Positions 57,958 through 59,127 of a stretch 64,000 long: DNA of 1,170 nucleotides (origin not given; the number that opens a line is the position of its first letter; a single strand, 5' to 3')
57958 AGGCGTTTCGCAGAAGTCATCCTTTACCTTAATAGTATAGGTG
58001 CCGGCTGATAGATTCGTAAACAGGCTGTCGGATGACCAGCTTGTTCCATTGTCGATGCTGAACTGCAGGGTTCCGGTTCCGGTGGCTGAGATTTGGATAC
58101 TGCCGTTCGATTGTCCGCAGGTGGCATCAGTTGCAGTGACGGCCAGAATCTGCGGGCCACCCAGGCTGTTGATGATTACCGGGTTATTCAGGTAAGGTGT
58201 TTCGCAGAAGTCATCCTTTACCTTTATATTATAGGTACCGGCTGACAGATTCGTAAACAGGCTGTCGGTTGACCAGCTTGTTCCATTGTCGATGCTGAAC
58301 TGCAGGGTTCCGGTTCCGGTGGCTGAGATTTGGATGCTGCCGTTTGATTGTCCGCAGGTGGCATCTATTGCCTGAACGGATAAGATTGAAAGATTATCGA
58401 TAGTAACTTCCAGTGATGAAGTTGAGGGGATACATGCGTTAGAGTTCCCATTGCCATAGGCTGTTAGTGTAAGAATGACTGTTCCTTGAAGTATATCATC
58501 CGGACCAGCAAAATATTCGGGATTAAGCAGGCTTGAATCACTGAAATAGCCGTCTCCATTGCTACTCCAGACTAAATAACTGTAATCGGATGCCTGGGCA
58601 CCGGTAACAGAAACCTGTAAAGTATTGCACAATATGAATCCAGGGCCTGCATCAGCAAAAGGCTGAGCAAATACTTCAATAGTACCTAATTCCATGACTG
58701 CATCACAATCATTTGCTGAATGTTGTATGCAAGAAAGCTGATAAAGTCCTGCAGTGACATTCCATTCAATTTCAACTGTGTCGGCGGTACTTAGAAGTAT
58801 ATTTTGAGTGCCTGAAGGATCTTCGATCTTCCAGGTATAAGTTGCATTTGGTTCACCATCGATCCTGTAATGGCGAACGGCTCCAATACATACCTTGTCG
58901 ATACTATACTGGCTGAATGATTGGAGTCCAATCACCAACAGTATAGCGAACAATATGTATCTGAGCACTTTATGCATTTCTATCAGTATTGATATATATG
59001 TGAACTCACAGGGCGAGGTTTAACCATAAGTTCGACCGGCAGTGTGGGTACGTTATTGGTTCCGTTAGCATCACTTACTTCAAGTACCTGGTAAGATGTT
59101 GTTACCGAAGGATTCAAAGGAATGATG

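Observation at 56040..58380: Ten near-identical 237-bp in-frame tandem repeats inside a T9SS type-B adhesin gene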

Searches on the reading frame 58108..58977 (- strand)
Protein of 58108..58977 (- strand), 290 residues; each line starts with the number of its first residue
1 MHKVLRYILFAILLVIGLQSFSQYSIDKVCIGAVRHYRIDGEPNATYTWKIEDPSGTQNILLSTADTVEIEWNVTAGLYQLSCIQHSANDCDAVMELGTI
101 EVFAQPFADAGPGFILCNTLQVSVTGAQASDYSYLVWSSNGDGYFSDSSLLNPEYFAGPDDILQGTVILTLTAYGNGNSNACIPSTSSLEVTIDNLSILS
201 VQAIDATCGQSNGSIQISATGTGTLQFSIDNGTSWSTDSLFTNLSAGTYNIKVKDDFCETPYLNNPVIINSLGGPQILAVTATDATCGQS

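Call 32: find_related_loci(query=A1, collection=metagenome_contigs, flank=10000)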
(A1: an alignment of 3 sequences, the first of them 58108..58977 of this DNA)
Query A1 (290 aa) in metagenome_contigs; peptide patterns used: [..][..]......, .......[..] (x = any residue, [..] = any of these).
216 stretches matched a pattern; 40 encode a relative of the query (tblastn E <= 1e-3); 40 distinct loci.
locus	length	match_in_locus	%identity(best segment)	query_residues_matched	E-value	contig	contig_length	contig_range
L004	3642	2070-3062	47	1-287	4e-67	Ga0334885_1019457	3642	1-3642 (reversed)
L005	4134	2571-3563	46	1-287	2e-66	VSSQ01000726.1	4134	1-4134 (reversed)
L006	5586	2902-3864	47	5-256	2e-56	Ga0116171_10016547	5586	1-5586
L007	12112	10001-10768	43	5-260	5e-56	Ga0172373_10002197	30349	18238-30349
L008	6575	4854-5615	43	1-255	6e-56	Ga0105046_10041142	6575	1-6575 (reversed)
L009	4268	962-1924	51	5-256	2e-55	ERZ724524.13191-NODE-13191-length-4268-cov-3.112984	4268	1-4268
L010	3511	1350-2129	42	1-260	2e-55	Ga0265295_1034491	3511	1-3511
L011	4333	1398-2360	51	5-256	1e-54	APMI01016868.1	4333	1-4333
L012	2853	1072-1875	43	1-272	1e-53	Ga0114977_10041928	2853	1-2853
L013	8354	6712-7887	42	24-287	8e-53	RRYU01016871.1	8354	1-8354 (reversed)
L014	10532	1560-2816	39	3-259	5e-52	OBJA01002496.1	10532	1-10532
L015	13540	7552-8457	39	1-287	3e-52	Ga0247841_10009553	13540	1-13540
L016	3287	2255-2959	41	3-220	2e-49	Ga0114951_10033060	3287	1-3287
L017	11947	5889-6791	48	24-256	4e-47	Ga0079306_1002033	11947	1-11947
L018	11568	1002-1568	47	1-189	3e-47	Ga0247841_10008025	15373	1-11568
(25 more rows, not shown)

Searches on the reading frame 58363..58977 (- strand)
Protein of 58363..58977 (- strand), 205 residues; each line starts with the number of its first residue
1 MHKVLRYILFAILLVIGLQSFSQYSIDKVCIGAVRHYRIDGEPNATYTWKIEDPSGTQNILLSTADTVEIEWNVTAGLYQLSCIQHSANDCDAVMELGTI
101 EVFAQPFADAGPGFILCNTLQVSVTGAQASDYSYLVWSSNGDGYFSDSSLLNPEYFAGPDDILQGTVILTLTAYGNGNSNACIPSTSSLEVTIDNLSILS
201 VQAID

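Call 11: search_protein_families(library=pfam, max_evalue=1, proteins=[window:58363-58977:-])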
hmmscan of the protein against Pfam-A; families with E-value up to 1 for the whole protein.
seq(205 aa): 0 families

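Call 12: search_protein_families(library=ncbifam, max_evalue=1, proteins=[window:58363-58977:-])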
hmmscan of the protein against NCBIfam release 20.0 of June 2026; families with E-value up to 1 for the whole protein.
seq(205 aa): 2 families
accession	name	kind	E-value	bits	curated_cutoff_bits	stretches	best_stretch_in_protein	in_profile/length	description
NF000181.1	ANT_4p_Ia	exception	0.0055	16.1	500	1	18-115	42-139/253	aminoglycoside O-nucleotidyltransferase ANT(4')-Ia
NF033061.1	ANT_4p_I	equivalog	0.095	12.3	350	1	46-80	71-105/253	ANT(4')-I family aminoglycoside nucleotidyltransferase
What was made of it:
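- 58366..58908 (-): N-terminal non-repeat 'head' region (aa 24-204). It has no Pfam family. The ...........RHYRIDG module is conserved. No Pfam or NCBIfam hit (calls 11, 12).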

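Call 50: find_homologous_proteins(query=window:58363-58977:-, max_evalue=1e-10)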
Query seq(205 aa) (205 aa): 1 proteins with E <= 1e-10 among 111 candidates.
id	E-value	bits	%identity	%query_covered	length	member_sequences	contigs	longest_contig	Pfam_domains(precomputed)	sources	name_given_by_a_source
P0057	1.6e-27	114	42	66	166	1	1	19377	-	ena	-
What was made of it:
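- Tried and rejected: A homolog search with the head domain returned a single short hit (call 50) and was uninformative.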
